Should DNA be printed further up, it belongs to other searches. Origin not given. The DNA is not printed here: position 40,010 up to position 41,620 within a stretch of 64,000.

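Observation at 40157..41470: WecB/TagA-family glycosyltransferase carrying a C-terminal STAS domain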

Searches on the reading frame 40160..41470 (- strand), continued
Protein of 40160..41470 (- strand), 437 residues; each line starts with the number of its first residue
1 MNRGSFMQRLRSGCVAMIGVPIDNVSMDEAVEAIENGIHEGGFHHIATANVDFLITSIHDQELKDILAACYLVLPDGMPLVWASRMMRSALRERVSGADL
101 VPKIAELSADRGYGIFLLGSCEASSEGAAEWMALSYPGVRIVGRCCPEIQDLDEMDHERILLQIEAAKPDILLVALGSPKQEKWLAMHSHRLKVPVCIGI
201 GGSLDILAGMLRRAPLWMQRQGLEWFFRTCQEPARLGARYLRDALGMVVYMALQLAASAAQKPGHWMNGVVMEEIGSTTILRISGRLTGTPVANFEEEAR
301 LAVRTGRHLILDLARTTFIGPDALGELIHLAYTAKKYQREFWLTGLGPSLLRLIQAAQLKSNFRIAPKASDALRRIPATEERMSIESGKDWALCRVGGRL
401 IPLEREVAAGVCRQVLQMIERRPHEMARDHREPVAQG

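Call 54: find_homologous_proteins(query=P0160, max_evalue=1e-20)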
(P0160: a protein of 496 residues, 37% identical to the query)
Query P0160 (496 aa): 741 proteins with E <= 1e-20 among 8000 candidates; the best 120 are listed.
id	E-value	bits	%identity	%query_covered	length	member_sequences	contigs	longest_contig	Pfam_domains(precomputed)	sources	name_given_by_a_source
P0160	0.0e+0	1100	100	100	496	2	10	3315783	PF01740.27,PF03808.20,PF13466.13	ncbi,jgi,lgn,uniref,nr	ncbi:WecB/TagA/CpsF family glycosyltransferase [Desulfobaculum bizertense]|uniref:Anti-sigma factor 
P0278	3.9e-143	496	51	98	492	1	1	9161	PF01740.27,PF03808.20,PF13466.13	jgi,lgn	-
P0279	5.8e-142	492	51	97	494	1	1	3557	PF01740.27,PF03808.20,PF13466.13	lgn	-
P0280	1.3e-134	468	48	95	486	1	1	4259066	PF01740.27,PF03808.20,PF13466.13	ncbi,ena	-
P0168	2.4e-130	453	48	96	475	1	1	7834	PF01740.27,PF03808.20,PF13466.13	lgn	-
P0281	1.3e-129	451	48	96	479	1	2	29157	PF01740.27,PF03808.20,PF13466.13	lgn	-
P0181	1.2e-127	445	44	96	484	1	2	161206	PF01740.27,PF03808.20,PF13466.13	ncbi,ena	-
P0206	5.8e-126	439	47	97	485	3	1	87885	PF01740.27,PF03808.20,PF13466.13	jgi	-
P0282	1.6e-125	438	48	91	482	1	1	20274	PF01740.27,PF03808.20,PF13466.13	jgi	-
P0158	3.1e-123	430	45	96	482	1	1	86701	PF01740.27,PF03808.20,PF13466.13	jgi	jgi:N-acetylglucosaminyldiphosphoundecaprenol N-acetyl-beta-D-mannosaminyltransferase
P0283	4.4e-122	426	46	96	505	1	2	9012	PF01740.27,PF03808.20,PF13466.13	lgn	-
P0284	8.3e-122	425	45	95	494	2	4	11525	PF01740.27,PF03808.20,PF13466.13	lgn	-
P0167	1.6e-121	424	45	96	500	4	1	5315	PF01740.27,PF03808.20,PF13466.13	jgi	-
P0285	8.2e-121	422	45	96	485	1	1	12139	PF01740.27,PF03808.20,PF13466.13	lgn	-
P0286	1.6e-120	421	45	96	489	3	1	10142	PF01740.27,PF03808.20,PF13466.13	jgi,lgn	jgi:N-acetylglucosaminyldiphosphoundecaprenol N-acetyl-beta-D-mannosaminyltransferase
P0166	2.7e-119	417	43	96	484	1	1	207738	PF01740.27,PF03808.20,PF13466.13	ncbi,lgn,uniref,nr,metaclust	ncbi:WecB/TagA/CpsF family glycosyltransferase [Desulfovibrio inopinatus]|uniref:WecB/TagA/CpsF fami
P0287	1.2e-118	415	44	96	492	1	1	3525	PF01740.27,PF03808.20,PF13466.13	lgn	-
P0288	9.5e-118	412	45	96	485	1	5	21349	PF01740.27,PF03808.20,PF13466.13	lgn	-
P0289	4.4e-115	403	45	97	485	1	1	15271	PF01740.27,PF03808.20,PF13466.13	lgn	-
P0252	3.1e-106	374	45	94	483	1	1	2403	PF01740.27,PF03808.20,PF13466.13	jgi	jgi:N-acetylglucosaminyldiphosphoundecaprenol N-acetyl-beta-D-mannosaminyltransferase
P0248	4.2e-99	350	38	93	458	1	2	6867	PF01740.27,PF03808.20,PF13466.13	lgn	-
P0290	2.2e-98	348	39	97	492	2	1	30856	PF01740.27,PF03808.20,PF13466.13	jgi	-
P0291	3.3e-98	348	39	94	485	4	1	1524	PF01740.27,PF03808.20,PF13466.13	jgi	jgi:N-acetylglucosaminyldiphosphoundecaprenol N-acetyl-beta-D-mannosaminyltransferase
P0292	1.9e-97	345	38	98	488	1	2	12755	PF01740.27,PF03808.20,PF13466.13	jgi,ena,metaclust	metaclust:\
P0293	1.7e-96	342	38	95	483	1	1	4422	PF01740.27,PF03808.20,PF13466.13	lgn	-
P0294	1.7e-96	342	38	95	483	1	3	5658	PF01740.27,PF03808.20,PF13466.13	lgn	-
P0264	2.3e-96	341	42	95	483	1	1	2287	PF01740.27,PF03808.20,PF13466.13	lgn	-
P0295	3.0e-96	341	38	95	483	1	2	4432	PF01740.27,PF03808.20,PF13466.13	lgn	-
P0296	3.4e-96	341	39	96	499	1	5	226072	PF01740.27,PF03808.20,PF13466.13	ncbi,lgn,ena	ncbi:MAG: WecB/TagA/CpsF family glycosyltransferase [Verrucomicrobiota bacterium]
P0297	8.0e-96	340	39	95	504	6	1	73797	PF01740.27,PF03808.20,PF13466.13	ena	-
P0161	1.7e-95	339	39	97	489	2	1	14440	PF01740.27,PF03808.20,PF13466.13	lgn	-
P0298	2.4e-95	338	39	95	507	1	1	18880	PF01740.27,PF03808.20,PF13466.13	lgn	-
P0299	3.1e-95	338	38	96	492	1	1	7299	PF01740.27,PF03808.20,PF13466.13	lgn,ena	-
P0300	5.4e-95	337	40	95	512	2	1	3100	PF01740.27,PF03808.20,PF13466.13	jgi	jgi:N-acetylglucosaminyldiphosphoundecaprenol N-acetyl-beta-D-mannosaminyltransferase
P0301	7.4e-95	336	38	96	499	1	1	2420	PF01740.27,PF03808.20,PF13466.13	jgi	jgi:N-acetylglucosaminyldiphosphoundecaprenol N-acetyl-beta-D-mannosaminyltransferase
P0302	8.4e-95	336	39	95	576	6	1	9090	PF01740.27,PF03808.20,PF13466.13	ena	-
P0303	1.8e-94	335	40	94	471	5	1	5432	PF01740.27,PF03808.20,PF13466.13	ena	-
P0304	2.3e-94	335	38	97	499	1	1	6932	PF01740.27,PF03808.20,PF13466.13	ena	-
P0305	3.2e-94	334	39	95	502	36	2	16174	PF01740.27,PF03808.20,PF13466.13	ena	-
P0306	4.5e-94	334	38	98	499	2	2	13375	PF01740.27,PF03808.20,PF13466.13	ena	-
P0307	5.0e-94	334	39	95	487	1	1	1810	PF01740.27,PF03808.20,PF13466.13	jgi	jgi:N-acetylglucosaminyldiphosphoundecaprenol N-acetyl-beta-D-mannosaminyltransferase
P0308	7.3e-94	333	40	95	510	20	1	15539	PF01740.27,PF03808.20,PF13466.13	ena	-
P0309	8.6e-94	333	38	96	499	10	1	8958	PF01740.27,PF03808.20,PF13466.13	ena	-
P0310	1.0e-93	333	40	95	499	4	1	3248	PF01740.27,PF03808.20,PF13466.13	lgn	-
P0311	1.6e-93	332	37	92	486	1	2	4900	PF01740.27,PF03808.20,PF13466.13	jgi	jgi:N-acetylglucosaminyldiphosphoundecaprenol N-acetyl-beta-D-mannosaminyltransferase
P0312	1.7e-93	332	39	96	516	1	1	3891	PF01740.27,PF03808.20,PF13466.13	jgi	jgi:N-acetylglucosaminyldiphosphoundecaprenol N-acetyl-beta-D-mannosaminyltransferase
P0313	2.7e-93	331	39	95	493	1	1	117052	PF01740.27,PF03808.20,PF13466.13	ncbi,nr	ncbi:MAG: WecB/TagA/CpsF family glycosyltransferase [Verrucomicrobia bacterium]|nr:WecB/TagA/CpsF fa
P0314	3.2e-93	331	39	94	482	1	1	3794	PF01740.27,PF03808.20,PF13466.13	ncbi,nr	ncbi:MAG: WecB/TagA/CpsF family glycosyltransferase, partial [Verrucomicrobiales bacterium]|nr:WecB/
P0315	4.3e-93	331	36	95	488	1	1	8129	PF01740.27,PF03808.20,PF13466.13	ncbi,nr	ncbi:MAG: Anti-sigma-factor antagonist and glycosyl transferase [Pedosphaera sp.]|nr:Anti-sigma-fact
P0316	5.0e-93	330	41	94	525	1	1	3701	PF01740.27,PF03808.20,PF13466.13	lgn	-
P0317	6.3e-93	330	40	94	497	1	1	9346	PF01740.27,PF03808.20,PF13466.13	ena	-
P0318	6.3e-93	330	39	95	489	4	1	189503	PF01740.27,PF03808.20,PF13466.13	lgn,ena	-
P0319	7.1e-93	330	38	95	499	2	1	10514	PF01740.27,PF03808.20,PF13466.13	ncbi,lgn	-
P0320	8.4e-93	330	36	98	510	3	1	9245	PF01740.27,PF03808.20,PF13466.13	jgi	jgi:N-acetylglucosaminyldiphosphoundecaprenol N-acetyl-beta-D-mannosaminyltransferase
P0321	1.3e-92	329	37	95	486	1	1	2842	PF01740.27,PF03808.20,PF13466.13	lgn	-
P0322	1.5e-92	329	37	97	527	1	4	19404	PF01740.27,PF03808.20,PF13466.13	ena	-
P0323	1.5e-92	329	38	95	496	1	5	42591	PF01740.27,PF03808.20,PF13466.13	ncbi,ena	-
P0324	2.0e-92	328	37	95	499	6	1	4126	PF01740.27,PF03808.20,PF13466.13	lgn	-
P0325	2.6e-92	328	37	95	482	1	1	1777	PF01740.27,PF03808.20,PF13466.13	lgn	-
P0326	3.6e-92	328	39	95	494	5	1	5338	PF01740.27,PF03808.20,PF13466.13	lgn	-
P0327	4.6e-92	327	39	95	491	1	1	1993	PF01740.27,PF03808.20,PF13466.13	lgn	-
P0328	5.5e-92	327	39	96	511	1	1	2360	PF01740.27,PF03808.20,PF13466.13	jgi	jgi:N-acetylglucosaminyldiphosphoundecaprenol N-acetyl-beta-D-mannosaminyltransferase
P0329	5.8e-92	327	39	95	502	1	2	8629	PF01740.27,PF03808.20,PF13466.13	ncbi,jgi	jgi:N-acetylglucosaminyldiphosphoundecaprenol N-acetyl-beta-D-mannosaminyltransferase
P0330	9.3e-92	326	37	98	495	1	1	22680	PF01740.27,PF03808.20,PF13466.13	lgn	-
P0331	1.0e-91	326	38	95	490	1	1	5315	PF01740.27,PF03808.20,PF13466.13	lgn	-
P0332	1.0e-91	326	38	95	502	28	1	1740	PF01740.27,PF03808.20,PF13466.13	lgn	-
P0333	1.3e-91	326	38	95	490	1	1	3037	PF01740.27,PF03808.20,PF13466.13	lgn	-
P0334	1.3e-91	326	39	95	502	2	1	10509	PF01740.27,PF03808.20,PF13466.13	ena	-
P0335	1.4e-91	326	37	96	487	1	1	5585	PF01740.27,PF03808.20,PF13466.13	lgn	-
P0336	1.6e-91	325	37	98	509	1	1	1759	PF01740.27,PF03808.20,PF13466.13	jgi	jgi:N-acetylglucosaminyldiphosphoundecaprenol N-acetyl-beta-D-mannosaminyltransferase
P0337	1.6e-91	325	38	95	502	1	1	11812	PF01740.27,PF03808.20,PF13466.13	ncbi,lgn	-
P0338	1.7e-91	325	37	95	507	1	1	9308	PF01740.27,PF03808.20,PF13466.13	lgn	-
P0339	2.8e-91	325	37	95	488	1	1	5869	PF01740.27,PF03808.20,PF13466.13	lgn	-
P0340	2.9e-91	325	37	95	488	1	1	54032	PF01740.27,PF03808.20,PF13466.13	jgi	jgi:N-acetylglucosaminyldiphosphoundecaprenol N-acetyl-beta-D-mannosaminyltransferase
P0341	3.6e-91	324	38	95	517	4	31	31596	PF01740.27,PF03808.20,PF13466.13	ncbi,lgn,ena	ncbi:MAG: WecB/TagA/CpsF family glycosyltransferase [Verrucomicrobiota bacterium]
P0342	4.2e-91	324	38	95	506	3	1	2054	PF01740.27,PF03808.20,PF13466.13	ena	-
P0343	4.5e-91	324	37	95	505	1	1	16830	PF01740.27,PF03808.20,PF13466.13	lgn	-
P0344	5.3e-91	324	37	94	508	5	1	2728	PF01740.27,PF03808.20,PF13466.13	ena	-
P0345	6.0e-91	324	38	98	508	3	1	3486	PF01740.27,PF03808.20,PF13466.13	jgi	jgi:N-acetylglucosaminyldiphosphoundecaprenol N-acetyl-beta-D-mannosaminyltransferase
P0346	1.0e-90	323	38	94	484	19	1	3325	PF01740.27,PF03808.20,PF13466.13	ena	-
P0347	1.0e-90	323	39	95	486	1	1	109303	PF01740.27,PF03808.20,PF13466.13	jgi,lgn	jgi:N-acetylglucosaminyldiphosphoundecaprenol N-acetyl-beta-D-mannosaminyltransferase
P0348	1.2e-90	323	35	96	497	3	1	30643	PF01740.27,PF03808.20,PF13466.13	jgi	-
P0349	1.4e-90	322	37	95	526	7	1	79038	PF01740.27,PF03808.20,PF13466.13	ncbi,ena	-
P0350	2.1e-90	322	37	95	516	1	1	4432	PF01740.27,PF03808.20,PF13466.13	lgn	-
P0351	3.4e-90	321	36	95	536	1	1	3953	PF01740.27,PF03808.20,PF13466.13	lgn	-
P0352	4.6e-90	321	38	95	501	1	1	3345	PF01740.27,PF03808.20,PF13466.13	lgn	-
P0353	4.7e-90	321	37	94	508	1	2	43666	PF01740.27,PF03808.20,PF13466.13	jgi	jgi:N-acetylglucosaminyldiphosphoundecaprenol N-acetyl-beta-D-mannosaminyltransferase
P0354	5.0e-90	321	39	95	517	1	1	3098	PF01740.27,PF03808.20,PF13466.13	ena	-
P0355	5.9e-90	320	37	95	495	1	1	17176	PF01740.27,PF03808.20,PF13466.13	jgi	jgi:N-acetylglucosaminyldiphosphoundecaprenol N-acetyl-beta-D-mannosaminyltransferase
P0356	7.3e-90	320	38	95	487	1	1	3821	PF01740.27,PF03808.20,PF13466.13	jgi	jgi:N-acetylglucosaminyldiphosphoundecaprenol N-acetyl-beta-D-mannosaminyltransferase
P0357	7.6e-90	320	39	95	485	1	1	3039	PF01740.27,PF03808.20,PF13466.13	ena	-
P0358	1.1e-89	319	37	95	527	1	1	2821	PF01740.27,PF03808.20,PF13466.13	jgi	-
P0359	1.2e-89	319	38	95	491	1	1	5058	PF01740.27,PF03808.20,PF13466.13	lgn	-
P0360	1.3e-89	319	37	95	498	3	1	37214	PF01740.27,PF03808.20,PF13466.13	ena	-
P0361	1.8e-89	319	36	95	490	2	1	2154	PF01740.27,PF03808.20,PF13466.13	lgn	-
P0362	2.0e-89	319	37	95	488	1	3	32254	PF01740.27,PF03808.20,PF13466.13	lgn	-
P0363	2.0e-89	319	37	95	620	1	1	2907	PF01740.27,PF03808.20,PF13466.13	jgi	jgi:N-acetylglucosaminyldiphosphoundecaprenol N-acetyl-beta-D-mannosaminyltransferase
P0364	2.1e-89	319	37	92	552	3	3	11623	PF01740.27,PF03808.20,PF13466.13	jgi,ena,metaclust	metaclust:\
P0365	2.1e-89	318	38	95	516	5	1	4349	PF01740.27,PF03808.20,PF13466.13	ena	-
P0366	2.2e-89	318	38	94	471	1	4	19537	PF01740.27,PF03808.20,PF13466.13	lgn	-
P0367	2.8e-89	318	36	96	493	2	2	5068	PF01740.27,PF03808.20,PF13466.13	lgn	-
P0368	3.4e-89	318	37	95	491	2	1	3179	PF01740.27,PF03808.20,PF13466.13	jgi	jgi:N-acetylglucosaminyldiphosphoundecaprenol N-acetyl-beta-D-mannosaminyltransferase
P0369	4.2e-89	318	39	95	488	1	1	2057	PF01740.27,PF03808.20,PF13466.13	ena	-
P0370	4.4e-89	317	36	96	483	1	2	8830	PF01740.27,PF03808.20,PF13466.13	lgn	-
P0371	4.9e-89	317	38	95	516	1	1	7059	PF01740.27,PF03808.20,PF13466.13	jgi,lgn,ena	-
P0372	6.2e-89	317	37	98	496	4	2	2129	PF01740.27,PF03808.20,PF13466.13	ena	-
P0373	6.8e-89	317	36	98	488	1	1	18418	PF01740.27,PF03808.20,PF13466.13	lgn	-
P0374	7.2e-89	317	37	93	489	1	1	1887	PF01740.27,PF03808.20,PF13466.13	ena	-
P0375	7.9e-89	317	38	95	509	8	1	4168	PF01740.27,PF03808.20,PF13466.13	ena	-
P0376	8.6e-89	316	37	94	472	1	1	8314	PF01740.27,PF03808.20,PF13466.13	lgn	-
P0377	9.2e-89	316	38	96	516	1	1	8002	PF01740.27,PF03808.20,PF13466.13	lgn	-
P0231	9.5e-89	316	37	96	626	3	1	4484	PF01740.27,PF03808.20,PF13466.13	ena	-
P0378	9.9e-89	316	37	95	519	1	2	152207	PF01740.27,PF03808.20,PF13466.13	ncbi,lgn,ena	ncbi:MAG: WecB/TagA/CpsF family glycosyltransferase [Verrucomicrobiota bacterium]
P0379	1.1e-88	316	38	98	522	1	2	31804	PF01740.27,PF03808.20,PF13466.13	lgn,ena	-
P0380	1.1e-88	316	39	95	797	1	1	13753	PF13847.13,PF13489.13,PF01740.27,PF13649.13,PF03808.20,PF08241.19,PF08242.19,PF13466.13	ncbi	-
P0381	1.2e-88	316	37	95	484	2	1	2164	PF01740.27,PF03808.20,PF13466.13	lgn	-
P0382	1.5e-88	316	36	95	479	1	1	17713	PF01740.27,PF03808.20,PF13466.13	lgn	-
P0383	1.6e-88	316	37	94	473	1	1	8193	PF01740.27,PF03808.20,PF13466.13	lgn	-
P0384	1.9e-88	315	37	95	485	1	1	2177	PF01740.27,PF03808.20,PF13466.13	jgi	-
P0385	2.1e-88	315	37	95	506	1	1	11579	PF01740.27,PF03808.20,PF13466.13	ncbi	-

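Call 55: find_encoding_contigs(protein=P0296, flank=9000, max_places=1)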
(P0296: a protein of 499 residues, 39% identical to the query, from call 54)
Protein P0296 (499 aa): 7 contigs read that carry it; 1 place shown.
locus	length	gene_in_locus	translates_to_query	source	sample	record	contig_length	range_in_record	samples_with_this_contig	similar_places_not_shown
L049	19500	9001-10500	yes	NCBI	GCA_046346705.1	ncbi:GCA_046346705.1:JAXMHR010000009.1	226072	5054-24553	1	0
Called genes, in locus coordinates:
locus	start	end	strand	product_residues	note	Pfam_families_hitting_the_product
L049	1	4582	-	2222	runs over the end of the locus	PF01839:FG-GAP (faint), PF13517:FG-GAP_3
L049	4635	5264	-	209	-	-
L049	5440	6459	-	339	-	-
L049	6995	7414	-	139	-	-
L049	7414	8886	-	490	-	-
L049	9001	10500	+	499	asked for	PF03808:Glyco_tran_WecG, PF01740:STAS, PF13466:STAS_2, PF01740:STAS, PF13466:STAS_2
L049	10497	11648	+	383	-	PF13439:Glyco_transf_4, PF13579:Glyco_trans_4_4, PF13524:Glyco_trans_1_2 (faint), PF20706:GT4-conflict, PF00534:Glycos_transf_1, PF13692:Glyco_trans_1_4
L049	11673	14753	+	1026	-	PF02563:Poly_export, PF22461:SLBB_2 (weak), PF10531:SLBB (weak), PF22461:SLBB_2 (weak)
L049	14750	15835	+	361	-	PF02563:Poly_export, PF10531:SLBB (weak), PF22461:SLBB_2, PF10531:SLBB (weak)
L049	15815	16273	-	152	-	-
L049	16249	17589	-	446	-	PF00158:Sigma54_activat, PF14532:Sigma54_activ_2, PF07728:AAA_5, PF25601:AAA_lid_14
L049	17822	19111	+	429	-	-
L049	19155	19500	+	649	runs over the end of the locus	PF14559:TPR_19 (faint)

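Call 59: search_protein_families(library=pfam, proteins=[P0121, P0088, P0055, P0160, P0129], max_evalue=1)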
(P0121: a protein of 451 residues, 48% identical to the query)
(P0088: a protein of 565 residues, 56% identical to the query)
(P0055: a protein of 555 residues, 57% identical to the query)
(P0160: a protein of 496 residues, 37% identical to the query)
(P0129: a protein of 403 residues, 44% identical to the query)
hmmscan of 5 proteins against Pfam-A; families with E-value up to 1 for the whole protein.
P0121 (451 aa): 3 families
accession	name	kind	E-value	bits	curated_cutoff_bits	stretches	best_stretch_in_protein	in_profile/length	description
PF03808.19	Glyco_tran_WecG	-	3e-64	216.3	27.4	1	61-230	2-168/168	Glycosyl transferase WecG/TagA/CpsF family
PF01740.26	STAS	-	6e-11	42.5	22.6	1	264-362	6-106/106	STAS domain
PF13466.11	STAS_2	-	2e-10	41.1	29.2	1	280-345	10-75/80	STAS domain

P0088 (565 aa): 5 families
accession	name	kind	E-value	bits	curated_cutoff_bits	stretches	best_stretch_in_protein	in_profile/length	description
PF03808.19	Glyco_tran_WecG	-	1.8e-65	220.3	27.4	1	173-342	2-168/168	Glycosyl transferase WecG/TagA/CpsF family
PF07238.19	PilZ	-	1.1e-06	29.3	22.5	1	16-94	4-76/102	PilZ domain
PF01740.26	STAS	-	0.00022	21.4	22.6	1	380-474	10-106/106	STAS domain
PF13466.11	STAS_2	-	0.0032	18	29.2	1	395-456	13-74/80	STAS domain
PF13458.12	Peripla_BP_6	-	0.1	12.7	31.7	1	205-281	124-201/343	Periplasmic binding protein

P0055 (555 aa): 6 families
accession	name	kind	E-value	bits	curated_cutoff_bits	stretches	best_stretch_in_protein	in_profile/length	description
PF03808.19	Glyco_tran_WecG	-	1.4e-63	214.2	27.4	1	168-337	2-168/168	Glycosyl transferase WecG/TagA/CpsF family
PF01740.26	STAS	-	2.8e-07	30.7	22.6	1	374-469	9-106/106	STAS domain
PF07238.19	PilZ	-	6.9e-05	23.6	22.5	1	11-86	4-73/102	PilZ domain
PF13466.11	STAS_2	-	0.002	18.7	29.2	1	381-451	4-74/80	STAS domain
PF13458.12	Peripla_BP_6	-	0.019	15.1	31.7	1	198-276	122-201/343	Periplasmic binding protein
PF20471.4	DUF6716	-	0.17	11.3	27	1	246-292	54-100/342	Putative glycosyltransferase (DUF6716)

P0160 (496 aa): 3 families
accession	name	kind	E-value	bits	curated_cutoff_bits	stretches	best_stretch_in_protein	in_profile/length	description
PF03808.19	Glyco_tran_WecG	-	8.4e-59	198.6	27.4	1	75-244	1-168/168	Glycosyl transferase WecG/TagA/CpsF family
PF01740.26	STAS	-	2.1e-29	101.8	22.6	2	400-488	11-97/106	STAS domain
PF13466.11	STAS_2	-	6.4e-24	84.4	29.2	2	402-484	1-79/80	STAS domain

P0129 (403 aa): 4 families
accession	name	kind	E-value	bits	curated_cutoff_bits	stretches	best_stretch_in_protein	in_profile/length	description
PF03808.19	Glyco_tran_WecG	-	1.5e-59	201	27.4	1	65-234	2-168/168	Glycosyl transferase WecG/TagA/CpsF family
PF13466.11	STAS_2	-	3.4e-06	27.6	29.2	1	289-352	15-78/80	STAS domain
PF01740.26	STAS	-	5.3e-06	26.6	22.6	1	264-366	2-106/106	STAS domain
PF01075.23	Glyco_transf_9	-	0.071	12.9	22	1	97-138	128-171/247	Glycosyltransferase family 9 (heptosyltransferase)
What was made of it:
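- Regulatory domains (PilZ) have been added to paralogues (call 59).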
